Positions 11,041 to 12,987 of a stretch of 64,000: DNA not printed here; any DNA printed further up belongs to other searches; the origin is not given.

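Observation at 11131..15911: Divergent partner operon of B12-rSAM, TPR membrane glycosyltransferase-like protein and a DUF1667-like-module-fused kinase. Possible coupled modification pathway.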

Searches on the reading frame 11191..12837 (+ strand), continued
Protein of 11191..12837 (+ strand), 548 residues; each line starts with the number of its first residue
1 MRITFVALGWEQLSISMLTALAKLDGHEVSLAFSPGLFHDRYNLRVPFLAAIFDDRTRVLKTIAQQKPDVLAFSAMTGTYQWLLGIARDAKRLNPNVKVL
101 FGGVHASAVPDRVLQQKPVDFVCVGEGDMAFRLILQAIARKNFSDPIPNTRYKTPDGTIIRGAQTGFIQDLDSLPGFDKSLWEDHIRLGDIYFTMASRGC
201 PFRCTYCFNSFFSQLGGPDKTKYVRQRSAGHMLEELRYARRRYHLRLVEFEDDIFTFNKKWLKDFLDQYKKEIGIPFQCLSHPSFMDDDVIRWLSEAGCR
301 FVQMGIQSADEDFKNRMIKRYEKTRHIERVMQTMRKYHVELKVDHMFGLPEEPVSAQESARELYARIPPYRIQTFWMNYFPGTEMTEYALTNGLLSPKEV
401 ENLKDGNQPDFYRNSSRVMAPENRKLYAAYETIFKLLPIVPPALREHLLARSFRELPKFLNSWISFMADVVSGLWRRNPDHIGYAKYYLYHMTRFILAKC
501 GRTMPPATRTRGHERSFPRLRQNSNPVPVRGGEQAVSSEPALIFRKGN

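Call 17: find_encoding_contigs(protein=P0050, flank=10000, max_places=2)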
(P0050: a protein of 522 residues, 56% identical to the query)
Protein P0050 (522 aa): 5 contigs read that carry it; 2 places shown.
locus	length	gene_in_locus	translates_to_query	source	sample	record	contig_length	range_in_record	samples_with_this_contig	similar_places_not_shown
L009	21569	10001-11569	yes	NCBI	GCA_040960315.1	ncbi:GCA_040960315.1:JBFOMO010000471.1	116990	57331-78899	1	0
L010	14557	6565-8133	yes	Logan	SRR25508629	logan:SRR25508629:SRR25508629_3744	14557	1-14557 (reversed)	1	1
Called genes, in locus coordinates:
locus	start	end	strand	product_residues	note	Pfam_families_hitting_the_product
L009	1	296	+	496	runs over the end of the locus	PF13231:PMT_2 (weak)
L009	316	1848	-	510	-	PF13541:ChlI, PF00493:MCM, PF01078:Mg_chelatase, PF07728:AAA_5, PF13335:Mg_chelatase_C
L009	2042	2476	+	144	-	PF02681:DUF212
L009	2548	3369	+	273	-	PF01476:LysM, PF03734:YkuD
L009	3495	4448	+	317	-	PF03255:ACCA, PF01039:Carboxyl_trans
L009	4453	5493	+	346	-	PF21016:RlmN_N, PF04055:Radical_SAM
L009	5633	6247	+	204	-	-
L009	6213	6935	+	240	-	PF08843:AbiEii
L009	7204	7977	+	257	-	-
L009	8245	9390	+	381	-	PF06114:Peptidase_M78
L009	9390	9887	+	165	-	PF14367:DUF4411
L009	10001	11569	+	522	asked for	PF02310:B12-binding, PF04055:Radical_SAM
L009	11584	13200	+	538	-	PF02310:B12-binding, PF04055:Radical_SAM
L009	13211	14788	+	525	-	PF02310:B12-binding, PF04055:Radical_SAM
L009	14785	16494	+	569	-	PF13371:TPR_9 (faint), PF13428:TPR_14 (faint), PF13432:TPR_16 (faint), PF00515:TPR_1 (faint), PF13414:TPR_11 (faint), PF13424:TPR_12 (faint), PF13431:TPR_17 (faint), PF14559:TPR_19 (faint), +2 more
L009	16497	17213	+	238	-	PF00535:Glycos_transf_2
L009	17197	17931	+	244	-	PF06790:UPF0259 (weak)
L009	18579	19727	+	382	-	PF00266:Aminotran_5, PF01053:Cys_Met_Meta_PP, PF01041:DegT_DnrJ_EryC1, PF01212:Beta_elim_lyase (weak)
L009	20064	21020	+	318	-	PF08279:HTH_11, PF13412:HTH_24 (weak), PF03099:BPL_LplA_LipB, PF16917:BPL_LplA_LipB_2, PF02237:BPL_C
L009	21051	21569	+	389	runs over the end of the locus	PF00155:Aminotran_1_2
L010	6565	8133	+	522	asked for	PF02310:B12-binding, PF04055:Radical_SAM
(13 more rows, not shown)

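Call 19: find_related_loci(query=A1, collection=genome_contigs, flank=10000)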
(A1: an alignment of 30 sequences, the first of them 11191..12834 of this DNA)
Query A1 (548 aa) in genome_contigs; peptide patterns used: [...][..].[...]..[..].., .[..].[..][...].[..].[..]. (x = any residue, [..] = any of these).
211 stretches matched a pattern; 133 encode a relative of the query (tblastn E <= 1e-3); the best 80 are kept; 79 distinct loci.
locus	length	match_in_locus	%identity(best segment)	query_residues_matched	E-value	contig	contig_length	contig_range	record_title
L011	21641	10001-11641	82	1-548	0e+0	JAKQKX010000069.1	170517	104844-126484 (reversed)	MAG: Candidatus Omnitrophota bacterium isolate USDV_maxbin.135_sub k141_1061315, whole genome shotgun sequence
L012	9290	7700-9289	96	1-530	0e+0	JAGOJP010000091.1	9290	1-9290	MAG: Candidatus Omnitrophota bacterium isolate Go_SlDig_bin_317 Go_SlDig_23008_length_9290_cov_4.103241, whole genome sh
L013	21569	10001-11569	70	1-524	0e+0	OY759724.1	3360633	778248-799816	MAG: Candidatus Omnitrophota bacterium isolate 1a5844f9-839a-4d7b-a7f9-2444bab12bdd genome assembly, chromosome: 1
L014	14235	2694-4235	62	1-514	0e+0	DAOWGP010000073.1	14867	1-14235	MAG TPA_asm: Candidatus Omnitrophota bacterium isolate CSMAG_1994 CSMAG_1994_k141_1954117_length_14867_cov_56.9967, whol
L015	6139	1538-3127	60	1-528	0e+0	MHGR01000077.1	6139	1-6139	MAG: Omnitrophica WOR_2 bacterium RIFCSPHIGHO2_02_FULL_52_10 rifcsphigho2_02_scaffold_38022, whole genome shotgun sequen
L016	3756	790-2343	60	1-518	0e+0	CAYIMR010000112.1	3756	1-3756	MAG TPA_asm: uncultured Planctomycetales bacterium isolate ERP119705_co25_233 genome assembly, contig: NODE_38960_length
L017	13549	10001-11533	61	1-511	0e+0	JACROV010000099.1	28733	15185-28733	MAG: Candidatus Omnitrophota bacterium isolate NC_groundwater_1970_Pr3_S-0.2um_51_5 scaffold_914514, whole genome shotgu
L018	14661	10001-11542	60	1-514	0e+0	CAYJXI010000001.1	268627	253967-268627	MAG TPA_asm: uncultured Planctomycetales bacterium isolate ERP125453_co1_481 genome assembly, contig: NODE_6_length_2686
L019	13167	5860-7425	59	1-532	0e+0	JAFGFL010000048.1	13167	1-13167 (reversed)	MAG: Candidatus Omnitrophota bacterium isolate Zod_Metabat.1316 k87_7850525, whole genome shotgun sequence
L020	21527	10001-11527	58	1-509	0e+0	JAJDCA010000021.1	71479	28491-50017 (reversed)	MAG: Candidatus Omnitrophota bacterium isolate OFTM38 OFTM38_20, whole genome shotgun sequence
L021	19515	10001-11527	58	1-509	0e+0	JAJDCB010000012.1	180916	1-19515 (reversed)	MAG: Candidatus Omnitrophota bacterium isolate OFTM390 OFTM390_11, whole genome shotgun sequence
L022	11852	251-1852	56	1-535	0e+0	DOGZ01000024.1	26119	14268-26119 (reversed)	MAG TPA_asm: Candidatus Omnitrophota bacterium isolate UBA10174 contig_31150, whole genome shotgun sequence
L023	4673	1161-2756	56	1-537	0e+0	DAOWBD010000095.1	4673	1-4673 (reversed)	MAG TPA_asm: Candidatus Omnitrophota bacterium isolate CSMAG_1852 CSMAG_1852_k141_3350389_length_4673_cov_10.0000, whole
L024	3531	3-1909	57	1-509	0e+0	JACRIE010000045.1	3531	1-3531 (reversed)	MAG: Candidatus Peregrinibacteria bacterium isolate NC_groundwater_1795_Pr3_B-0.1um_48_31 SR-2_scaffold_141_2842844, who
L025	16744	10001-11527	57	1-509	0e+0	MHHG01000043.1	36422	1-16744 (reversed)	MAG: Omnitrophica WOR_2 bacterium RIFOXYA2_FULL_38_17 rifoxya2_full_scaffold_401, whole genome shotgun sequence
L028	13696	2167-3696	54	1-510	0e+0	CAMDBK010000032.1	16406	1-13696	MAG: Chitinophaga pinensis isolate MaH-04nov19-256 genome assembly, contig: MaH-04nov19-C9119, whole genome shotgun sequ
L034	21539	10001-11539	53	1-511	0e+0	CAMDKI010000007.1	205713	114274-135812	MAG: Chitinophaga pinensis isolate MsE-30jul19-192 genome assembly, contig: MsE-30jul19-C56, whole genome shotgun sequen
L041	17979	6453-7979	50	1-509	0e+0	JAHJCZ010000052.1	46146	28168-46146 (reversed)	MAG: Candidatus Omnitrophota bacterium isolate Modern_marine.mb.324 Modern_marine.mb.324_k141_811632, whole genome shotg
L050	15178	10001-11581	49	2-523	2e-180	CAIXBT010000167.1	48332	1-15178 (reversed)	MAG: uncultured Bacteroidetes bacterium isolate Umea_bin-04588 genome assembly, contig: bin-04588:167/430, whole genome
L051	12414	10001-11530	51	1-510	1e-180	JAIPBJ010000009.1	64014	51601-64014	MAG: Flavobacteriales bacterium isolate Tobar13m-G24 Tobar13m-C621, whole genome shotgun sequence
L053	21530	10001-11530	50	1-510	5e-180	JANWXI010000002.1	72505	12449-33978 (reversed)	MAG: Chitinophagales bacterium isolate SKYG42 NODE_2_length_72505_cov_5.799056, whole genome shotgun sequence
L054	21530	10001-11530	51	1-510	1e-179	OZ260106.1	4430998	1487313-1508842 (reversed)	MAG: uncultured Bacteroidia bacterium isolate CRY1-m2-bin03 genome assembly, chromosome: 1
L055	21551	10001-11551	50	1-517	2e-179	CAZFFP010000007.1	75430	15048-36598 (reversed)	MAG TPA_asm: uncultured Chitinophagaceae bacterium isolate SRP319275_co1_176 genome assembly, contig: NODE_190_length_75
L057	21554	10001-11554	51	1-516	5e-178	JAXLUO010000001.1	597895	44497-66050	MAG: Chitinophagales bacterium isolate STL-BAC32 C2.193.fa-1, whole genome shotgun sequence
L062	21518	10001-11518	52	1-508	1e-176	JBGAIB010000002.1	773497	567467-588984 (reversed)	MAG: Chitinophagales bacterium isolate MAG_MBR_H125.33 MBRH125-33_opera_contig_42, whole genome shotgun sequence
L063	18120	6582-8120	53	1-511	0e+0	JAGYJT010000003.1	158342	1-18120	MAG: Chitinophagales bacterium isolate M30B48 3, whole genome shotgun sequence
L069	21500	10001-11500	50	1-499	1e-171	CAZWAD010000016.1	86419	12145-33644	MAG TPA_asm: uncultured Chitinophaga sp. isolate SRP287453_co1_292 genome assembly, contig: NODE_331_length_86419_cov_8.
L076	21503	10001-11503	48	1-501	1e-164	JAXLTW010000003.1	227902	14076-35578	MAG: Chitinophagales bacterium isolate STL-BAC14 C1.324.fa-3, whole genome shotgun sequence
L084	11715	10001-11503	43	1-501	2e-150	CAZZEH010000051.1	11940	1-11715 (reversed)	MAG TPA_asm: uncultured Chitinophagales bacterium isolate SRP193661_co1_210 genome assembly, contig: NODE_5353_length_11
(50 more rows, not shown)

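Call 27: search_protein_families(library=pfam, proteins=[L009:16497-17213:+, L041:12177-12707:-, L076:3757-4665:-, L050:1661-2440:-, L054:2776-4476:+, L062:5908-7050:-, L034:18245-20077:+, L063:10540-11541:-, L084:36-1007:-, L057:7187-8809:-], max_evalue=0.001)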
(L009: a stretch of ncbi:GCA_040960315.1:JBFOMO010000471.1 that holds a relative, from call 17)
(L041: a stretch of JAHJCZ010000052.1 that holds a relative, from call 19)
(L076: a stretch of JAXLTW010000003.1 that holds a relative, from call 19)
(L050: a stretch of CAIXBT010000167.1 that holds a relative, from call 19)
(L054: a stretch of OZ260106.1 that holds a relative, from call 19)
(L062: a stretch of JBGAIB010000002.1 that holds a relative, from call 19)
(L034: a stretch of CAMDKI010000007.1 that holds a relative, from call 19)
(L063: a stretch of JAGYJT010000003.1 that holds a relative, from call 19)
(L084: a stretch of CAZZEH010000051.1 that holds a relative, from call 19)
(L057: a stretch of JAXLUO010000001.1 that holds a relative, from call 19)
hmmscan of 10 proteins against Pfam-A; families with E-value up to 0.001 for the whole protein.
L009:16497-17213:+ (238 aa): 4 families
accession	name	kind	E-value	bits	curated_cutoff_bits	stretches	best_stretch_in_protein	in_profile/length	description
PF00535.33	Glycos_transf_2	-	1.9e-21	77.1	23.3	1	6-165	1-162/168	Glycosyl transferase family 2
PF01983.22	CofC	-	0.00029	20.5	22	1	70-146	71-147/217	Guanylyl transferase CofC like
PF13704.12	Glyco_tranf_2_4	-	0.00066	20.6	27.5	0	37-96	21-81/98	Glycosyl transferase family 2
PF13641.12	Glyco_tranf_2_3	-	0.00067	20.2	27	0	3-114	1-114/230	Glycosyltransferase like family 2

L041:12177-12707:- (176 aa): 0 families

L076:3757-4665:- (302 aa): 1 family
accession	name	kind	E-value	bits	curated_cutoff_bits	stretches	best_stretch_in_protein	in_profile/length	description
PF05721.19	PhyH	-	1e-19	72.1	22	1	35-226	2-212/213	Phytanoyl-CoA dioxygenase (PhyH)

L050:1661-2440:- (259 aa): 1 family
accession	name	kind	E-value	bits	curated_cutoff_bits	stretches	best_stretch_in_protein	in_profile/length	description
PF05118.21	Asp_Arg_Hydrox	-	6.3e-37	127.3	22.6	1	45-194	2-155/157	Aspartyl/Asparaginyl beta-hydroxylase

L054:2776-4476:+ (566 aa): 0 families

L062:5908-7050:- (380 aa): 3 families
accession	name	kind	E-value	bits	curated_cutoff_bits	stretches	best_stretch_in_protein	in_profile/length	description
PF01041.23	DegT_DnrJ_EryC1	-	3.9e-87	293.2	19.8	1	56-374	45-359/360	DegT/DnrJ/EryC1/StrS aminotransferase family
PF00155.27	Aminotran_1_2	-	1.8e-05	24.5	19.7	1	53-161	69-190/361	Aminotransferase class I and II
PF00266.25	Aminotran_5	-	7.7e-05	22.3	21.5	1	42-161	54-180/371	Aminotransferase class-V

L034:18245-20077:+ (610 aa): 0 families

L063:10540-11541:- (333 aa): 5 families
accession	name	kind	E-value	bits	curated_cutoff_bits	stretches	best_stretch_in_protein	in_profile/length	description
PF01408.29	GFO_IDH_MocA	-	1.3e-26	94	24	1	1-120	1-120/120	Oxidoreductase family, NAD-binding Rossmann fold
PF22725.1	GFO_IDH_MocA_C3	-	5.9e-13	49.3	27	1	128-237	1-123/124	GFO/IDH/MocA C-terminal domain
PF03447.22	NAD_binding_3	-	1.5e-09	39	24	1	7-118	1-115/116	Homoserine dehydrogenase, NAD binding domain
PF02894.22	GFO_IDH_MocA_C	-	0.00015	22.1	22.9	1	133-326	2-212/218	Oxidoreductase family, C-terminal alpha/beta domain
PF01118.30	Semialdhyde_dh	-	0.00089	20.1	26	0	2-89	1-93/121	Semialdehyde dehydrogenase, NAD binding domain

L084:36-1007:- (323 aa): 3 families
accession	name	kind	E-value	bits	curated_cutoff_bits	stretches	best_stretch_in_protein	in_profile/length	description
PF13621.12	Cupin_8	-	3.3e-32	112.8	27.4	1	69-276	16-246/252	Cupin-like domain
PF08007.18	JmjC_2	-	9.8e-12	45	22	1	161-276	21-119/127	JmjC domain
PF02373.28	JmjC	-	0.00059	20.7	24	0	171-276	3-114/114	JmjC domain, hydroxylase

L057:7187-8809:- (540 aa): 2 families
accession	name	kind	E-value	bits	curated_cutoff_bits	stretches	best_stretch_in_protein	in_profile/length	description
PF16861.10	Carbam_trans_C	-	1.6e-63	213.7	27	1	370-539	1-169/170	Carbamoyltransferase C-terminus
PF02543.21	Carbam_trans_N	-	1.8e-51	176.1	24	2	92-320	122-345/346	Carbamoyltransferase N-terminus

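Call 28: search_protein_families(library=pfam, proteins=[L057:12471-13670:+, L053:3206-4234:+, L063:5487-6347:-, L069:13290-14996:+, L028:5509-6678:-, L051:3471-4619:+, L055:15456-16289:-, L006:13024-14610:-, L021:8162-9826:-, L021:15814-16836:+], max_evalue=0.001)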
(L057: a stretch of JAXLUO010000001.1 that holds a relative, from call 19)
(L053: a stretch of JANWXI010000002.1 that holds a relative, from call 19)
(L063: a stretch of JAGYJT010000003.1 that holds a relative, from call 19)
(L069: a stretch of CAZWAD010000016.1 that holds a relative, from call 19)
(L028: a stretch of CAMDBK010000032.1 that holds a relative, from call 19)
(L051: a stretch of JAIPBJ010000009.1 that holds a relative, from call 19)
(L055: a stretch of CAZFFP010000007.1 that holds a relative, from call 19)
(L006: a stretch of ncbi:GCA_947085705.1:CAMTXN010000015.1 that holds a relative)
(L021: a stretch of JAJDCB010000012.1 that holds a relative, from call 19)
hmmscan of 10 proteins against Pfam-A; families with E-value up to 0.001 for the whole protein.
L057:12471-13670:+ (399 aa): 0 families

L053:3206-4234:+ (342 aa): 1 family
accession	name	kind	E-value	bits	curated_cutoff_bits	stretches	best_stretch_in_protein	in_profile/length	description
PF03706.18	LPG_synthase_TM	-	1.4e-18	67.8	33.4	1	22-287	9-276/302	Lysylphosphatidylglycerol synthase TM region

L063:5487-6347:- (286 aa): 1 family
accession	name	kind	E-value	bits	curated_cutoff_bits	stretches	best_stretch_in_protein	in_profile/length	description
PF00795.27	CN_hydrolase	-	2.8e-33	115.8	23.2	1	23-250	13-237/256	Carbon-nitrogen hydrolase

L069:13290-14996:+ (568 aa): 1 family
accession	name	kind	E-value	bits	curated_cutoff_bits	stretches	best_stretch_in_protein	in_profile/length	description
PF13231.12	PMT_2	-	1.7e-05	25.5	26.1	1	100-241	19-158/160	Dolichyl-phosphate-mannose-protein mannosyltransferase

L028:5509-6678:- (389 aa): 4 families
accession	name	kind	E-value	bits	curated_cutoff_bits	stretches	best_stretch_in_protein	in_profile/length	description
PF22113.1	Mtrc-MtrF_II-IV_dom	-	8.7e-06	25.8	30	1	49-201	24-163/176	Outer membrane cytochrome MtrC/MtrF-like, domains II/IV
PF13435.11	Cytochrome_C554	-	1.4e-05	26.4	20.8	1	55-114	1-58/84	Cytochrome c554 and c-prime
PF14522.11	Cytochrome_C7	-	3.6e-05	23.9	24.8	0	188-232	7-54/67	Cytochrome c7 and related cytochrome c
PF13442.11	Cytochrome_CBB3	-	0.00012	22.7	27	0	148-179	4-35/68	Cytochrome C oxidase, cbb3-type, subunit III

L051:3471-4619:+ (382 aa): 1 family
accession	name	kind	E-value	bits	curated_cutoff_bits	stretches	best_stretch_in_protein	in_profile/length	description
PF13472.12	Lipase_GDSL_2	-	5.4e-09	37.2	32.9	1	101-190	1-85/178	GDSL-like Lipase/Acylhydrolase family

L055:15456-16289:- (277 aa): 1 family
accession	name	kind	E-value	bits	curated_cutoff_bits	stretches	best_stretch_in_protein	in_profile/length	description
PF01061.29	ABC2_membrane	-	2.6e-14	53.7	26.9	1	34-238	3-210/211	ABC-2 type transporter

L006:13024-14610:- (528 aa): 0 families

L021:8162-9826:- (554 aa): 5 families
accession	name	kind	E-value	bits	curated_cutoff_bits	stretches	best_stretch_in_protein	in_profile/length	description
PF02463.25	SMC_N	-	5.5e-24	85.3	40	1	1-506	1-214/220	RecF/RecN/SMC N terminal domain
PF13476.12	AAA_23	-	2e-11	45.4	27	1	4-233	1-198/201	AAA domain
PF13175.12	AAA_15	-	7e-07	29.6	32.1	1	1-382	1-275/374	AAA ATPase domain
PF13401.12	AAA_22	-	3.5e-05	24.6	27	0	21-47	4-30/130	AAA domain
PF13555.12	AAA_29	-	7.3e-05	22.9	27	1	2-46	1-46/61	P-loop containing region of AAA domain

L021:15814-16836:+ (340 aa): 4 families
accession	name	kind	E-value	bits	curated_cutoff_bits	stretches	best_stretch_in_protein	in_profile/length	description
PF07479.19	NAD_Gly3P_dh_C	-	3.9e-57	192.9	25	1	189-329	1-141/142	NAD-dependent glycerol-3-phosphate dehydrogenase C-terminus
PF01210.29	NAD_Gly3P_dh_N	-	7.9e-42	143.4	23.1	1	11-169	1-157/158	NAD-dependent glycerol-3-phosphate dehydrogenase N-terminus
PF20618.3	GPD_NAD_C_bact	-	1.4e-18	67.6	27.6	1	249-315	1-66/66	Bacterial GPD, NAD-dependent C-terminal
PF02558.23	ApbA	-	6.1e-05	23.1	22.2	1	12-101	1-88/150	Ketopantoate reductase PanE/ApbA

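Call 64: search_solved_structures(query=A1, max_evalue=0.001)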
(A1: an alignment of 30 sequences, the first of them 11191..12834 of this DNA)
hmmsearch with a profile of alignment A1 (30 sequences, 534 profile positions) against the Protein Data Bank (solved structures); distinct sequences matched with E-value up to 0.001: 7.
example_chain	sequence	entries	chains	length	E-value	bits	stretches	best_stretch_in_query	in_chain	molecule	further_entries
6fd2_B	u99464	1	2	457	4.8e-14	55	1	197-397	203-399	Putative apramycin biosynthetic oxidoreductase 4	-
9n1b_A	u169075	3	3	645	2.3e-12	49.5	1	66-359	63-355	Radical SAM protein | Radical SAM enzyme CysS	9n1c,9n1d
7kdx_A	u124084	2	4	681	5.7e-12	48.1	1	67-207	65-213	Methyltransferase TokK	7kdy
9ccb_A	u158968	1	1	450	2.1e-11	46.3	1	105-385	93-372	Radical SAM core domain-containing protein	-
5l7l_A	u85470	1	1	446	0.00058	21.7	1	283-355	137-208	ELP3 family, ELP3 family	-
6ia6_A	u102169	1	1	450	0.00059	21.7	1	283-355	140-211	ELP3 family, ELP3 family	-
5l7j_A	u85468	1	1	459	0.00061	21.7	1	283-355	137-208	ELP3 family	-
